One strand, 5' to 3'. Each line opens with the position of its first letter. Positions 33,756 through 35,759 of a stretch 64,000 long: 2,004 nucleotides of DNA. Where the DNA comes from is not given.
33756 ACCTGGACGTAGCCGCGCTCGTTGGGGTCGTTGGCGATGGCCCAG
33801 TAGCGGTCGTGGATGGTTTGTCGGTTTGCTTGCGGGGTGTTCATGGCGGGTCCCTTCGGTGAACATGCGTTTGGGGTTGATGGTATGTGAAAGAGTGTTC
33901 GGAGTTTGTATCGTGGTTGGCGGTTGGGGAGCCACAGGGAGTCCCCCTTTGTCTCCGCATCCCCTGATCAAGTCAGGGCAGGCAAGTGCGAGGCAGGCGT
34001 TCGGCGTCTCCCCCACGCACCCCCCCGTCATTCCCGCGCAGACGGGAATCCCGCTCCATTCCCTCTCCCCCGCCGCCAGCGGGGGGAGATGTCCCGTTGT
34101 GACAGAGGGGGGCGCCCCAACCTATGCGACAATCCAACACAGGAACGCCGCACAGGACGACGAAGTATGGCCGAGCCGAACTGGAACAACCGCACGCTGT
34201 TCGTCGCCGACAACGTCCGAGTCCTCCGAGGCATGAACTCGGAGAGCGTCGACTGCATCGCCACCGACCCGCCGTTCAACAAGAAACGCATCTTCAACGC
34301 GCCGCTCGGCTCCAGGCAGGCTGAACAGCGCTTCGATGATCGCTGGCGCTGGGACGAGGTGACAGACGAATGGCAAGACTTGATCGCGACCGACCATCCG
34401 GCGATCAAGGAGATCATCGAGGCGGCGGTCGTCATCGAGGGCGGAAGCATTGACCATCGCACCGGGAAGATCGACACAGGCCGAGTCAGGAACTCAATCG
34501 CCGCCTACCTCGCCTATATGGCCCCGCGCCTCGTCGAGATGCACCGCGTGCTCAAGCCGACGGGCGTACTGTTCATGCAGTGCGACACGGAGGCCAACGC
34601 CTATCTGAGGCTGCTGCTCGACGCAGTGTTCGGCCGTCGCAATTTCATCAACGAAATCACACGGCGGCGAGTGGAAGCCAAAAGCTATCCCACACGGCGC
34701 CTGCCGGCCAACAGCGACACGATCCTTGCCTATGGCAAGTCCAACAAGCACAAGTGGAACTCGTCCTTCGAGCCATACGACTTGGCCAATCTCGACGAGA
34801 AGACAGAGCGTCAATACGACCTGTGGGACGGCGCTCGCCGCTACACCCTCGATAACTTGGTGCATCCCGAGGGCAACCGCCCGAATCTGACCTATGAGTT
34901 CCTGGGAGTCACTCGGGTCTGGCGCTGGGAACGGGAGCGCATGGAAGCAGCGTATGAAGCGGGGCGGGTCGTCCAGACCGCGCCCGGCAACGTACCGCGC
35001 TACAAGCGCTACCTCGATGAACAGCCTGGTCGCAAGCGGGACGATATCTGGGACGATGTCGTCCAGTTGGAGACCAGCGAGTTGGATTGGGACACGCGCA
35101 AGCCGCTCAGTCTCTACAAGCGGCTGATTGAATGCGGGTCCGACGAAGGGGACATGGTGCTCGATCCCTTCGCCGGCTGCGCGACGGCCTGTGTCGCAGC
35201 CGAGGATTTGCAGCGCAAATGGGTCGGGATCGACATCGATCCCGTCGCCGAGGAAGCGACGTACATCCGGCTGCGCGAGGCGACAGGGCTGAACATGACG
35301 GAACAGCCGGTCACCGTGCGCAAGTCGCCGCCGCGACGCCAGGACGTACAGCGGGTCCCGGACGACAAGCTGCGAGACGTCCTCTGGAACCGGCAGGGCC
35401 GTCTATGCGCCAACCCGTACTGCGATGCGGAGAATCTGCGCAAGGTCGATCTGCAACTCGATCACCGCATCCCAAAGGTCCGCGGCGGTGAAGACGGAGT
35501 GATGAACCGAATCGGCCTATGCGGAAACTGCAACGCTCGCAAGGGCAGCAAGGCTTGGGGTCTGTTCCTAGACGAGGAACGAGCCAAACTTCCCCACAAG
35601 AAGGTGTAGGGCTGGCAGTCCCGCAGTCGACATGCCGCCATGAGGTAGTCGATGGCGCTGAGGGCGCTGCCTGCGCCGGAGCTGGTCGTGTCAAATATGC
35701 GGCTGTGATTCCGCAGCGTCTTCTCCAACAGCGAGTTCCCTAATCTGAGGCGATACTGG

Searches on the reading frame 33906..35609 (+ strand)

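Call 49: search_protein_families(library=pfam, proteins=[window:33906-35609:+], max_evalue=0.0001)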
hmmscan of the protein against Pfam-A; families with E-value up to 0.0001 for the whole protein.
window:33906-35609:+ (567 aa): 2 families
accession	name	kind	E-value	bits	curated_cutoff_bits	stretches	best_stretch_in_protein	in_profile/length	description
PF01555.25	N6_N4_Mtase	-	4e-35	122.2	26.7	1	115-449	1-216/221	DNA methylase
PF01844.29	HNH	-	6.8e-07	29.8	21.4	1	505-548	3-46/47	HNH endonuclease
